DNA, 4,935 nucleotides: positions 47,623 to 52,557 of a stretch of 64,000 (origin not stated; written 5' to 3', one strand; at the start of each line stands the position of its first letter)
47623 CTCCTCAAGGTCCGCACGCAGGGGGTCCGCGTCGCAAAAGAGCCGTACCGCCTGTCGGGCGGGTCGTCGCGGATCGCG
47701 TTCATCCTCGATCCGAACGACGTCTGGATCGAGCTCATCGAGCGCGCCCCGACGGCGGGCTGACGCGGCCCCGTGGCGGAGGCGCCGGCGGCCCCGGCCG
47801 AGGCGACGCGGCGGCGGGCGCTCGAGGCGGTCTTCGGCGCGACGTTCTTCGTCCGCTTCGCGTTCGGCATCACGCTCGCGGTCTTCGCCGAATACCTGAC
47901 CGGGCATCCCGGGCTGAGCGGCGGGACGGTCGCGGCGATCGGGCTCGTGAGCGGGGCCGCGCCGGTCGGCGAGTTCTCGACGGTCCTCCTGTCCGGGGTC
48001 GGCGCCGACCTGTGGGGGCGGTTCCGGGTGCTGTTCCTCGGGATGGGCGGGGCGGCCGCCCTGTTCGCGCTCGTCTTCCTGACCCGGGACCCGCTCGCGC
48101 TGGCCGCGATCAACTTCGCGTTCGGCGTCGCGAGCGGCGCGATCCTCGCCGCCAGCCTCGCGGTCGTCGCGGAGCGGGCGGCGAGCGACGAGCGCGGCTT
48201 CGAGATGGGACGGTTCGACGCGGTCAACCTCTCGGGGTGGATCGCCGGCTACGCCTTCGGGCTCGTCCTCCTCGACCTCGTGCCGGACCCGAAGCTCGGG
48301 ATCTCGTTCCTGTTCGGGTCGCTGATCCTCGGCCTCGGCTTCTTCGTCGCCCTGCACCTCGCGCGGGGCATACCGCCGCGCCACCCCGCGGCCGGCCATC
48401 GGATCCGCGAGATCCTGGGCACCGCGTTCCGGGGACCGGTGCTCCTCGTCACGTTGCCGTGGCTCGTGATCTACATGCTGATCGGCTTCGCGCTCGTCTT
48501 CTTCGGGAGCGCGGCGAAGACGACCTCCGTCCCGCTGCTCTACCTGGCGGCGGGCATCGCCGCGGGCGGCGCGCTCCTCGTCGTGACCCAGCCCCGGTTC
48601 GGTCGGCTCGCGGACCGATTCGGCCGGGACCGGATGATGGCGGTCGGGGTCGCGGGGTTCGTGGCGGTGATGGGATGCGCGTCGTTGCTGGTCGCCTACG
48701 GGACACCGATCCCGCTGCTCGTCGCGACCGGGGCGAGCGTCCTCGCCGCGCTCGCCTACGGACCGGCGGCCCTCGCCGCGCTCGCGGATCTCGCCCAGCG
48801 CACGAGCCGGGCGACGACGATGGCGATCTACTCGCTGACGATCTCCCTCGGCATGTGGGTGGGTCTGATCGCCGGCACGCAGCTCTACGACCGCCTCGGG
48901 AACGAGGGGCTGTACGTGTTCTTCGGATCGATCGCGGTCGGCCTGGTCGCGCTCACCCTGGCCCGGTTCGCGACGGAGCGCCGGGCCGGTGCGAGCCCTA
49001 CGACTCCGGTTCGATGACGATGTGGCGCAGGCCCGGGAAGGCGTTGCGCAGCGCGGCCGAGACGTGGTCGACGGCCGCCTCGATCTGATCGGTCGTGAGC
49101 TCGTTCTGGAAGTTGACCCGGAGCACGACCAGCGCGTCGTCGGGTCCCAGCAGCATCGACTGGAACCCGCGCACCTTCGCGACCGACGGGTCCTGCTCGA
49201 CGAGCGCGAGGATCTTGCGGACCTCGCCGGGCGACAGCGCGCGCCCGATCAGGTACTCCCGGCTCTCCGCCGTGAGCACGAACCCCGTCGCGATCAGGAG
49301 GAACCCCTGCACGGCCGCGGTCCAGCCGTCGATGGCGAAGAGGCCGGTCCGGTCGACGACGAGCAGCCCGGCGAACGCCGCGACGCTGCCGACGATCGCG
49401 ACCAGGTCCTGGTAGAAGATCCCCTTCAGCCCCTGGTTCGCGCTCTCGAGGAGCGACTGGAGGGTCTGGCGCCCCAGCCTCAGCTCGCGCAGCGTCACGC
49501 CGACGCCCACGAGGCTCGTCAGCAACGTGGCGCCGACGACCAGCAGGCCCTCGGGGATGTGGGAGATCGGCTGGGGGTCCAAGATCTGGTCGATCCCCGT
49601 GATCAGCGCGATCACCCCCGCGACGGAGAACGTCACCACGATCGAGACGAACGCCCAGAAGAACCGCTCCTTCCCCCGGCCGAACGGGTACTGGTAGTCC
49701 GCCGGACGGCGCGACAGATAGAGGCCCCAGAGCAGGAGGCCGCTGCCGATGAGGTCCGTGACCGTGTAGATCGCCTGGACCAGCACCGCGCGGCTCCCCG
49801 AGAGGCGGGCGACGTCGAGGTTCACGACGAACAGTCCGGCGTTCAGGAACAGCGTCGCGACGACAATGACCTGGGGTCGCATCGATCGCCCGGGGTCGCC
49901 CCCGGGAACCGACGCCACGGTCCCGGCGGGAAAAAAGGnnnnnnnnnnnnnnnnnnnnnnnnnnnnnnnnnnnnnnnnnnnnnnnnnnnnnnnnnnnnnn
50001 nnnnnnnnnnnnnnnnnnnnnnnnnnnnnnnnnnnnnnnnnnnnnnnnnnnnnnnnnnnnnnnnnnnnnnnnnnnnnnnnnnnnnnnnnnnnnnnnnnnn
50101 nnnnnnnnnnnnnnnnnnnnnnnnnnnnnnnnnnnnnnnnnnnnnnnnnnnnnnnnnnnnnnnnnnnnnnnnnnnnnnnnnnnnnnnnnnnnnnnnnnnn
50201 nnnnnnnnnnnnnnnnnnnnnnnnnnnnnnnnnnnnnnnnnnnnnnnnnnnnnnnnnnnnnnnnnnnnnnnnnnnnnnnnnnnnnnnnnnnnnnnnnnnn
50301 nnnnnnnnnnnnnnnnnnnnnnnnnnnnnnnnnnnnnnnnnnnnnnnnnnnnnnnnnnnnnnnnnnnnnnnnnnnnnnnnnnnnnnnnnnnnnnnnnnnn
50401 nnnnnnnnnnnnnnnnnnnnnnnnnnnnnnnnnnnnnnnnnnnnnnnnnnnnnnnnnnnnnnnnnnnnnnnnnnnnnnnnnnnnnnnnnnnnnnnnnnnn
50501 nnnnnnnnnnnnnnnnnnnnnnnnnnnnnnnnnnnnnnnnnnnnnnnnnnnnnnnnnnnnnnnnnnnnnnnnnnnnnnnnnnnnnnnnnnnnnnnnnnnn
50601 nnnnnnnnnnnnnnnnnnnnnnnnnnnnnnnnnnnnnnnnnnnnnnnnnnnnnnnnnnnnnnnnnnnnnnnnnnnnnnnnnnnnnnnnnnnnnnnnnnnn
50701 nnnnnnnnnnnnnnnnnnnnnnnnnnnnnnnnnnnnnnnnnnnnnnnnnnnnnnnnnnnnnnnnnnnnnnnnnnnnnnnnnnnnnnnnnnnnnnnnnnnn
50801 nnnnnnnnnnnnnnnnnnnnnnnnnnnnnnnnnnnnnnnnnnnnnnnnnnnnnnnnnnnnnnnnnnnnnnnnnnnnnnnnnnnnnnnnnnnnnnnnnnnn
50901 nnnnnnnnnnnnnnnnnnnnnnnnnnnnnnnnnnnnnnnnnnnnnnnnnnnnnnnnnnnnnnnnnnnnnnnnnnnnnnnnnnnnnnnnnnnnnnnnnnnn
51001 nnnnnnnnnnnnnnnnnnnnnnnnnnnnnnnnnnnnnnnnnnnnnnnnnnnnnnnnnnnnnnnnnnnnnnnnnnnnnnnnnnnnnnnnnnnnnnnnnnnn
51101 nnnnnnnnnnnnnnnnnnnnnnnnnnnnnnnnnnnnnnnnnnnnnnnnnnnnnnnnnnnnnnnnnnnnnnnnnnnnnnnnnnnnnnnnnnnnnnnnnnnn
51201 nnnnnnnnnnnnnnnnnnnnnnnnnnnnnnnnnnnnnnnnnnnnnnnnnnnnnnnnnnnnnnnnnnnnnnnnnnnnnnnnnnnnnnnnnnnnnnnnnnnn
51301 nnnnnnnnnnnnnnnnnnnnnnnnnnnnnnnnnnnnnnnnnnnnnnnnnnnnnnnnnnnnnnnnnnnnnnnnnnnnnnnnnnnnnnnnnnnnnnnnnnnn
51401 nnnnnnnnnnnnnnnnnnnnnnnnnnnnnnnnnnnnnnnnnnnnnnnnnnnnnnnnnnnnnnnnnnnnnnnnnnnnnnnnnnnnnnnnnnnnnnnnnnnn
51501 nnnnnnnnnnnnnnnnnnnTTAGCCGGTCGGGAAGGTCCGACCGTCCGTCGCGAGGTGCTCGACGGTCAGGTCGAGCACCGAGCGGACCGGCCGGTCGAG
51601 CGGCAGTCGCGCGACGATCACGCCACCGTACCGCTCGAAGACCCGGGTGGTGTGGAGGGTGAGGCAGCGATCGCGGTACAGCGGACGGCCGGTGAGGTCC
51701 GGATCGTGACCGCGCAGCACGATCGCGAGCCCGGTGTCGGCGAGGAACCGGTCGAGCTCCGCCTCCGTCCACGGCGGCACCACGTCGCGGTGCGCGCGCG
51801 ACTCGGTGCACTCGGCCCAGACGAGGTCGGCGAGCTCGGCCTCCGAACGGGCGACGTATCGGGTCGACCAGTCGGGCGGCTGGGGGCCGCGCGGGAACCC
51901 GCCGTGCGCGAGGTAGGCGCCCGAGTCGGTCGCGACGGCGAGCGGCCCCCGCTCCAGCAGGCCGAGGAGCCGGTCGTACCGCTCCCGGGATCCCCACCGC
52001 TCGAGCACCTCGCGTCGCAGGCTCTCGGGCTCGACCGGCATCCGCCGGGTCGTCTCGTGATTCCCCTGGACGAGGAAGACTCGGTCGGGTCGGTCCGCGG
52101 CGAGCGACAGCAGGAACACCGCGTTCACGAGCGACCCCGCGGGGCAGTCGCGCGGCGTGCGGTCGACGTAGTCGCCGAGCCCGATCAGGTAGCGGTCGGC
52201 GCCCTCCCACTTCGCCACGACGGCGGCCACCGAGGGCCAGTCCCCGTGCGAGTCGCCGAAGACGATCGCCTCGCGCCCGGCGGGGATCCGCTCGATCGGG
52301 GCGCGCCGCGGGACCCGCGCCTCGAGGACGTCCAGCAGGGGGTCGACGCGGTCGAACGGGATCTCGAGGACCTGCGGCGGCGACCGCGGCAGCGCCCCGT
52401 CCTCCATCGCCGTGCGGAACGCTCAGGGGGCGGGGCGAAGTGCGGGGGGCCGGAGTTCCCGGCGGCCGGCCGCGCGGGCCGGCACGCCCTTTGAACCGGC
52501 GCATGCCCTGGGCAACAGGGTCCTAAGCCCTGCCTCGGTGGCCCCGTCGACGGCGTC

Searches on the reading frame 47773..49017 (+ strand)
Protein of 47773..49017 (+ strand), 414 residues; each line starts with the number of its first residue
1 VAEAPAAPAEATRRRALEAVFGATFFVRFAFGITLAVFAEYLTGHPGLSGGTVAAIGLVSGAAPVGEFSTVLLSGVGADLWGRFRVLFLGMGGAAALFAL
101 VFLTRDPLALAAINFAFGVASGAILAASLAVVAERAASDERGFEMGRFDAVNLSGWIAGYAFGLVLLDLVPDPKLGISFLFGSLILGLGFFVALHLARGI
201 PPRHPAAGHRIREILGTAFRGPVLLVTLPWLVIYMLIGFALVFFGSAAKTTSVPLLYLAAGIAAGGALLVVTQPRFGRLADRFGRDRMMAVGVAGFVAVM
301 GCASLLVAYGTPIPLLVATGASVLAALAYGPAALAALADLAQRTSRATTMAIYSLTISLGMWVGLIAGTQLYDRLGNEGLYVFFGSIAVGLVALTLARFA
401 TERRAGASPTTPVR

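Call 8: search_protein_families(library=pfam, proteins=[window:47773-49017:+])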
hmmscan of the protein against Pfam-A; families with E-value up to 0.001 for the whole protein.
window:47773-49017:+ (414 aa): 1 family
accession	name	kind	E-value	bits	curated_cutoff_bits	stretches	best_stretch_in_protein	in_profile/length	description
PF07690.21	MFS_1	-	1.2e-29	103.7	33.4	2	263-403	39-176/347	Major Facilitator Superfamily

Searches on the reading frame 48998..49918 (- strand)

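Call 8: search_protein_families(library=pfam, proteins=[window:48998-49918:-])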
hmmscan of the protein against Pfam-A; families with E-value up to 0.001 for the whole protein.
window:48998-49918:- (306 aa): 2 families
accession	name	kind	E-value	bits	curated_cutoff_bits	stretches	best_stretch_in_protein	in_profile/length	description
PF01545.26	Cation_efflux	-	3.1e-28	99.3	26.6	1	20-223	2-197/198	Cation efflux family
PF16916.11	ZT_dimer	-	0.00057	20.3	26.7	1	230-305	3-76/78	Dimerisation domain of Zinc Transporter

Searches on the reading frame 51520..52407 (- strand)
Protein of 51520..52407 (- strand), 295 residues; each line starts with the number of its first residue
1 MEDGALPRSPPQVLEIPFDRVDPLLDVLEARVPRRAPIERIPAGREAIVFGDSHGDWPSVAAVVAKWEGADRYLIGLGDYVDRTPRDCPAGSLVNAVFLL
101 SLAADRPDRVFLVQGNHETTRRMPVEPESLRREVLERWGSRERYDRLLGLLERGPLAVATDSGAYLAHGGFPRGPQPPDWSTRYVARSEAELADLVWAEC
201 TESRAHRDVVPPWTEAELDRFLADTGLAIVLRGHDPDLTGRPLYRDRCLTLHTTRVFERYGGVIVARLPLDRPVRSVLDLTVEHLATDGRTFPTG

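Call 8: search_protein_families(library=pfam, proteins=[window:51520-52407:-])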
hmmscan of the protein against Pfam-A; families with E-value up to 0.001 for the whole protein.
window:51520-52407:- (295 aa): 1 family
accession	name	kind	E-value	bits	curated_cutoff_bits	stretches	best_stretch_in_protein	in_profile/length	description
PF00149.33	Metallophos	-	5.5e-14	53.5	21.5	1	48-236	4-189/191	Calcineurin-like phosphoesterase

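Call 9: find_homologous_proteins(query=window:51520-52407:-)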
Query window:51520-52407:- (295 aa): 594 proteins with E <= 0.001 among 8000 candidates; the best 120 are listed.
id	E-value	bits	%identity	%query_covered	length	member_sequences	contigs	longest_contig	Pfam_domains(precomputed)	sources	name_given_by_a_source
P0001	1.3e-195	667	100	100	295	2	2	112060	PF00149.34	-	-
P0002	5.6e-107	376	60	97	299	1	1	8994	PF00149.34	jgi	jgi:Calcineurin-like phosphoesterase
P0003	2.7e-106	374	60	98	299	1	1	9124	PF00149.34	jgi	jgi:calcineurin-like phosphoesterase family protein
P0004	4.1e-106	373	59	99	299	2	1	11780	PF00149.34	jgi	jgi:hypothetical protein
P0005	4.2e-105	370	57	100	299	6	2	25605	PF00149.34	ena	-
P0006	1.8e-104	368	62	93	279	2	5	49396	PF00149.34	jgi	jgi:hypothetical protein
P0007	3.6e-104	367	58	97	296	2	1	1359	PF00149.34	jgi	-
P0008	5.8e-104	366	59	96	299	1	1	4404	PF00149.34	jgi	jgi:hypothetical protein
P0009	6.9e-104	366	58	97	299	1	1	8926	PF00149.34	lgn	-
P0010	8.8e-104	365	58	97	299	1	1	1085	PF00149.34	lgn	-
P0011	2.7e-103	364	58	97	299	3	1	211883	PF00149.34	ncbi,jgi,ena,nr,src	ncbi:MAG TPA: metallophosphoesterase [Thermoplasmata archaeon]|nr:metallophosphoesterase [Thermoplas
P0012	3.8e-103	363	61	93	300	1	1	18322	PF00149.34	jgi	jgi:hypothetical protein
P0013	5.7e-103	363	60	93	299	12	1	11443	PF00149.34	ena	-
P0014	7.9e-103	362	59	97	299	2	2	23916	PF00149.34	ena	-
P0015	9.3e-103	362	57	99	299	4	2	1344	PF00149.34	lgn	-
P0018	1.5e-102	361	57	97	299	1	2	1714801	PF00149.34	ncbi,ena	-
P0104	8.6e-97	343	55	96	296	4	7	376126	PF00149.34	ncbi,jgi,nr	ncbi:MAG TPA: metallophosphoesterase [Thermoplasmata archaeon]|nr:metallophosphoesterase [Thermoplas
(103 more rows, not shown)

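Call 11: find_encoding_contigs(protein=P0018, flank=4000, max_places=3)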
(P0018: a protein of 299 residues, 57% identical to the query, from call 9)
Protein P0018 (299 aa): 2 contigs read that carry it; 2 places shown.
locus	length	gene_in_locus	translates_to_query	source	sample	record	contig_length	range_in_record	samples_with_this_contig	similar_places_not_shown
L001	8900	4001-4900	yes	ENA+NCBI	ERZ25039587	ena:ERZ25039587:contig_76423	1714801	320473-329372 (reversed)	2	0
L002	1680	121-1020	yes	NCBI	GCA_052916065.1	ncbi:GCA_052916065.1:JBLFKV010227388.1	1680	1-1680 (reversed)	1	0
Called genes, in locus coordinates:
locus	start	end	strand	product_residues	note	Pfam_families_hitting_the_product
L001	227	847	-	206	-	PF09821:AAA_assoc_C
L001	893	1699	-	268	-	PF00005:ABC_tran, PF13304:AAA_21 (faint)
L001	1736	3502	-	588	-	PF00528:BPD_transp_1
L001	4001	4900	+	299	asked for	PF00149:Metallophos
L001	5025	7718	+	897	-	PF00115:COX1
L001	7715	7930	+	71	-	-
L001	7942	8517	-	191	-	PF04034:Ribo_biogen_C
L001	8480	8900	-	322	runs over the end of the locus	PF01791:DeoC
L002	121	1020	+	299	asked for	PF00149:Metallophos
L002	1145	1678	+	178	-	?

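Call 12: find_encoding_contigs(protein=P0011, flank=4000, max_places=3)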
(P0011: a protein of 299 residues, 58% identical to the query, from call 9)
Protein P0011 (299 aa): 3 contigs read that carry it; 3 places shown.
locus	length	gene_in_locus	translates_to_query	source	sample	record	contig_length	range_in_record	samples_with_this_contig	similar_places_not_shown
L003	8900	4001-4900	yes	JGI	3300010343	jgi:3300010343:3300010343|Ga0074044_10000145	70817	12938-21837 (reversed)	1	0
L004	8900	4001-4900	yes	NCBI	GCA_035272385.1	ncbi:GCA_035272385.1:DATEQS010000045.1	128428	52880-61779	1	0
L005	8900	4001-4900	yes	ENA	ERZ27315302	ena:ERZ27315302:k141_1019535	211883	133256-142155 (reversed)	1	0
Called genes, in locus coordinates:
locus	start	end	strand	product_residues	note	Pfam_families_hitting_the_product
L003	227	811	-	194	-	PF09821:AAA_assoc_C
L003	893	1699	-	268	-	PF00005:ABC_tran, PF13304:AAA_21 (faint)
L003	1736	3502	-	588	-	PF00528:BPD_transp_1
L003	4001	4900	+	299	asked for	PF00149:Metallophos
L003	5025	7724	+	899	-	PF00115:COX1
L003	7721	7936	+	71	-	-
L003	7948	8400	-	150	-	PF04034:Ribo_biogen_C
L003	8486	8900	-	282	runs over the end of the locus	PF01791:DeoC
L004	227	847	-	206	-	PF09821:AAA_assoc_C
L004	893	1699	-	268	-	PF00005:ABC_tran, PF13304:AAA_21 (faint)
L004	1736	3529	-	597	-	PF00528:BPD_transp_1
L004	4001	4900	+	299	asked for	PF00149:Metallophos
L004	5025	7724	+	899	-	PF00115:COX1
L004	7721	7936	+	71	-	-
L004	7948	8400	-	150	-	PF04034:Ribo_biogen_C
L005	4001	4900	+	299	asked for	PF00149:Metallophos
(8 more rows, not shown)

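Call 13: find_encoding_contigs(protein=P0104, flank=4000, max_places=4)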
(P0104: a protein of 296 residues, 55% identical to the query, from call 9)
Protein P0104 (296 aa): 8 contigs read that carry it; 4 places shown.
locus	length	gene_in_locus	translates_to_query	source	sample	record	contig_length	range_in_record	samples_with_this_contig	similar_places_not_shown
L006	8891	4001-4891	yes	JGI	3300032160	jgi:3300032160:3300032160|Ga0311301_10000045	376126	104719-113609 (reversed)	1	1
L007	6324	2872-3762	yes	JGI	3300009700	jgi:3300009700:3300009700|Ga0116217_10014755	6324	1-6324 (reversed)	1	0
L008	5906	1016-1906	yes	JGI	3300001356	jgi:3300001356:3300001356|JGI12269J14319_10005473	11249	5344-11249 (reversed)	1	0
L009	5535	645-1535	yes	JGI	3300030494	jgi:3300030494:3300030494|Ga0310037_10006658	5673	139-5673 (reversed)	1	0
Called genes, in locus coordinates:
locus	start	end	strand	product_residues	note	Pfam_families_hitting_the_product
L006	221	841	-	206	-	PF09821:AAA_assoc_C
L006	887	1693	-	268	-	PF00005:ABC_tran, PF13304:AAA_21 (faint)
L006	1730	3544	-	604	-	PF00528:BPD_transp_1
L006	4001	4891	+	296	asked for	PF00149:Metallophos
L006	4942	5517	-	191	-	PF04034:Ribo_biogen_C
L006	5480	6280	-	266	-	PF01791:DeoC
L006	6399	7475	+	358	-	PF01545:Cation_efflux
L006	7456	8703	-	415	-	PF00083:Sugar_tr (faint), PF07690:MFS_1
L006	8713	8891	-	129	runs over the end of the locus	PF00903:Glyoxalase, PF12681:Glyoxalase_2 (weak), PF13669:Glyoxalase_4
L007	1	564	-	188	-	?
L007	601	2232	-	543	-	PF00528:BPD_transp_1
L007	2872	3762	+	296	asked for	PF00149:Metallophos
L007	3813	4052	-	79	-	PF04034:Ribo_biogen_C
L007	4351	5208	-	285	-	PF01791:DeoC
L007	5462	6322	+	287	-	?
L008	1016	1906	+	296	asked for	PF00149:Metallophos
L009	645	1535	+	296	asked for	PF00149:Metallophos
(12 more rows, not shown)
